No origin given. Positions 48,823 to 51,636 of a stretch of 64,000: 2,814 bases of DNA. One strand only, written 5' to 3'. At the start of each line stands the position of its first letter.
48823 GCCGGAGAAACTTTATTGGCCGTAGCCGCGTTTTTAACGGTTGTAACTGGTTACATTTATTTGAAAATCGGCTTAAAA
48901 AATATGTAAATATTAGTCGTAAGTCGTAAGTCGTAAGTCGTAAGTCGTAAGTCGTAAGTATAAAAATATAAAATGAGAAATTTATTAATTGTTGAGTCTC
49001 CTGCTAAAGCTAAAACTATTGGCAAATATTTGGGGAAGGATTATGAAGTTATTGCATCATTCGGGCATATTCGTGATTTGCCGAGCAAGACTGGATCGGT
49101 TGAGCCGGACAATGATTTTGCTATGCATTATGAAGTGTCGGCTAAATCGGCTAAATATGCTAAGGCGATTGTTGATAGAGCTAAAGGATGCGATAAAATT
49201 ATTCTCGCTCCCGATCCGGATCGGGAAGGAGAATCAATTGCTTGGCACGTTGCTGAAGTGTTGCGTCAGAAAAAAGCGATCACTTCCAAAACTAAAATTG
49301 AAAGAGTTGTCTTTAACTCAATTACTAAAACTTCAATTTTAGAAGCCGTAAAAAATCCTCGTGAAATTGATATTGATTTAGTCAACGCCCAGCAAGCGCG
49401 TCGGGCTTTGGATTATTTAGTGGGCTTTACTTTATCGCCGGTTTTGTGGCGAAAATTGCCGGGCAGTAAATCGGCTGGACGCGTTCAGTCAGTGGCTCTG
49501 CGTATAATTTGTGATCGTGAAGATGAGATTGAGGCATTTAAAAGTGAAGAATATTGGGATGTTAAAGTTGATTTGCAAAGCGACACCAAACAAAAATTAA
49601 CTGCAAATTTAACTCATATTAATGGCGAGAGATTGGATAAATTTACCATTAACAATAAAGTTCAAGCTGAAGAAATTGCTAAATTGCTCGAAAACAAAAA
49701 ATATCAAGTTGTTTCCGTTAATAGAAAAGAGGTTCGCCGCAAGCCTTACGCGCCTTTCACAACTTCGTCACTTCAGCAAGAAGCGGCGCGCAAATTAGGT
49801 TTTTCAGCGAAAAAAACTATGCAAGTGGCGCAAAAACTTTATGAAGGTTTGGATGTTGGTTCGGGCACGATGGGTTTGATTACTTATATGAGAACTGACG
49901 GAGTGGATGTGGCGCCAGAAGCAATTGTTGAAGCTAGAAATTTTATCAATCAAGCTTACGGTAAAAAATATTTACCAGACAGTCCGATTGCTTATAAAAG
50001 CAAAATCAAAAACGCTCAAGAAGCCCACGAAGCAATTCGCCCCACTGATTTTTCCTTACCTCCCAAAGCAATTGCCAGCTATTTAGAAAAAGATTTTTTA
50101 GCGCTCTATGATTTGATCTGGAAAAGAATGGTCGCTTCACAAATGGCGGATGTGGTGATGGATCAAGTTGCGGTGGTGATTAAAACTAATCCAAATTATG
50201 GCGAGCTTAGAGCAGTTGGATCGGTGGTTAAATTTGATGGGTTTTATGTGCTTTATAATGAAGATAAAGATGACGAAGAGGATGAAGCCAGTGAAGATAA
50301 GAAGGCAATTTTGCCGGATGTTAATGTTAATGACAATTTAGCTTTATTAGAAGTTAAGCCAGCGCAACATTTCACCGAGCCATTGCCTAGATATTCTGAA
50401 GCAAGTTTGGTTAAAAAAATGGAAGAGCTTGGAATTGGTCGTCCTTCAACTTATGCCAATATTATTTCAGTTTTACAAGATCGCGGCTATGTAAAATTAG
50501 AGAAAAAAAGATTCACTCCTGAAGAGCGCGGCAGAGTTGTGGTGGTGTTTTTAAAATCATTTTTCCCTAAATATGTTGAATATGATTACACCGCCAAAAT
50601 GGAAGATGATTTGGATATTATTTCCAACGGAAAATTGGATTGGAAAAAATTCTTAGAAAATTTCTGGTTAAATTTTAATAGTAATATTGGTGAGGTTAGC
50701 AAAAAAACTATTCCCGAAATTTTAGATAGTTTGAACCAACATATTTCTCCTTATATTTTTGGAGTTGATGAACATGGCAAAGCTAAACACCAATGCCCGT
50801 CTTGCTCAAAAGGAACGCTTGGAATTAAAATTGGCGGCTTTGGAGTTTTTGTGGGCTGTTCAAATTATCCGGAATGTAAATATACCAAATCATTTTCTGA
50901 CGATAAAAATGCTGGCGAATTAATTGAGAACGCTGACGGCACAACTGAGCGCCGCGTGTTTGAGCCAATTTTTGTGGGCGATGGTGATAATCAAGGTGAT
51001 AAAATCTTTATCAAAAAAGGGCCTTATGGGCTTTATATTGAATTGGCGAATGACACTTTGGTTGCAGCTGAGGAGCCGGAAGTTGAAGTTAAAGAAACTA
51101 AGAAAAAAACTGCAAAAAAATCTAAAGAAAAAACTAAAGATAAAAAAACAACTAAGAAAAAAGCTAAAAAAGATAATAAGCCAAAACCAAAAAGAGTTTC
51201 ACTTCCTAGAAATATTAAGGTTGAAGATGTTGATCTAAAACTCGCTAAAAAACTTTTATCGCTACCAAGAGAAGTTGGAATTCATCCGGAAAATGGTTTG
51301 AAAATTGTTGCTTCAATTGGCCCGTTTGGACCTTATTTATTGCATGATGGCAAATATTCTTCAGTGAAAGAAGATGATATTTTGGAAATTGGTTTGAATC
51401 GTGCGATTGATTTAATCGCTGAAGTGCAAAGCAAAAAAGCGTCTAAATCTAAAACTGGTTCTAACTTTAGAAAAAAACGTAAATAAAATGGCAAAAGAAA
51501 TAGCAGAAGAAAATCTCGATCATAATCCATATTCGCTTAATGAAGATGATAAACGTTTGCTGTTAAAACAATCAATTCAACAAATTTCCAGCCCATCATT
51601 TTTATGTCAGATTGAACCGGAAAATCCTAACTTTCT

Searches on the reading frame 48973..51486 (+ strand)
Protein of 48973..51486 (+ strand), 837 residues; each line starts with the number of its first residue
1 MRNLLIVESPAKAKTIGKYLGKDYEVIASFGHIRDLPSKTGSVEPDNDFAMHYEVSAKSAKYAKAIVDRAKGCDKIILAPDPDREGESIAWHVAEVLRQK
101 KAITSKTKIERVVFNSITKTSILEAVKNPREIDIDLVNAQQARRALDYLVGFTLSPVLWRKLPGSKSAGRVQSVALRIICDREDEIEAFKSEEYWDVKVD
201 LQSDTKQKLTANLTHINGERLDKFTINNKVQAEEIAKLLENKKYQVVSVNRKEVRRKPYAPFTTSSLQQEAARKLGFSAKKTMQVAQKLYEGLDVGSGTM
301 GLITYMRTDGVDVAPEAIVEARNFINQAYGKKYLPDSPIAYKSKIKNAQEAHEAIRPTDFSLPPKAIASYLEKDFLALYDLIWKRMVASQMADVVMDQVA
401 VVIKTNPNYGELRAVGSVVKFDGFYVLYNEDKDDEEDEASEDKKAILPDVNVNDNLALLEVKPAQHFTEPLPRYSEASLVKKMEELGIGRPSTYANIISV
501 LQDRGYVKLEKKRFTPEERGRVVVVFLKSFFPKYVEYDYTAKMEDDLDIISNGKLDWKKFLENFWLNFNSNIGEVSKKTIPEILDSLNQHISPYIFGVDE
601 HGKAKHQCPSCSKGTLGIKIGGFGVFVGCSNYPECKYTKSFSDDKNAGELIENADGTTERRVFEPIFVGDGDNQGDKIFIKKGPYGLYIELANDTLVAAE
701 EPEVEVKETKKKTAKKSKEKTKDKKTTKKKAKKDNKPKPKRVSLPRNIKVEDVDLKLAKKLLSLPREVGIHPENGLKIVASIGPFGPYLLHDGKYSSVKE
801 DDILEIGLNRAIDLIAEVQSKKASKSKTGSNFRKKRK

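Call 60: search_protein_families(library=pfam, proteins=[window:48973-51486:+], max_evalue=0.00001)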
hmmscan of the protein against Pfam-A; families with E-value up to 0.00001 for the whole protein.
window:48973-51486:+ (837 aa): 4 families
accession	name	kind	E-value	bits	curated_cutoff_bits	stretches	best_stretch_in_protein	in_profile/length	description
PF01131.25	Topoisom_bac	-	3.6e-125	418.6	35.1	1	132-561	2-410/411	DNA topoisomerase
PF01751.28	Toprim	-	9.1e-20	71.1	23.1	1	4-117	2-96/96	Toprim domain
PF13368.11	Toprim_C_rpt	-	3.5e-17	62.5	22.3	1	771-823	1-54/57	Topoisomerase C-terminal repeat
PF01396.24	Zn_ribbon_Top1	-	7e-12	45.4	32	1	607-641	3-36/39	Topoisomerase DNA binding C4 zinc finger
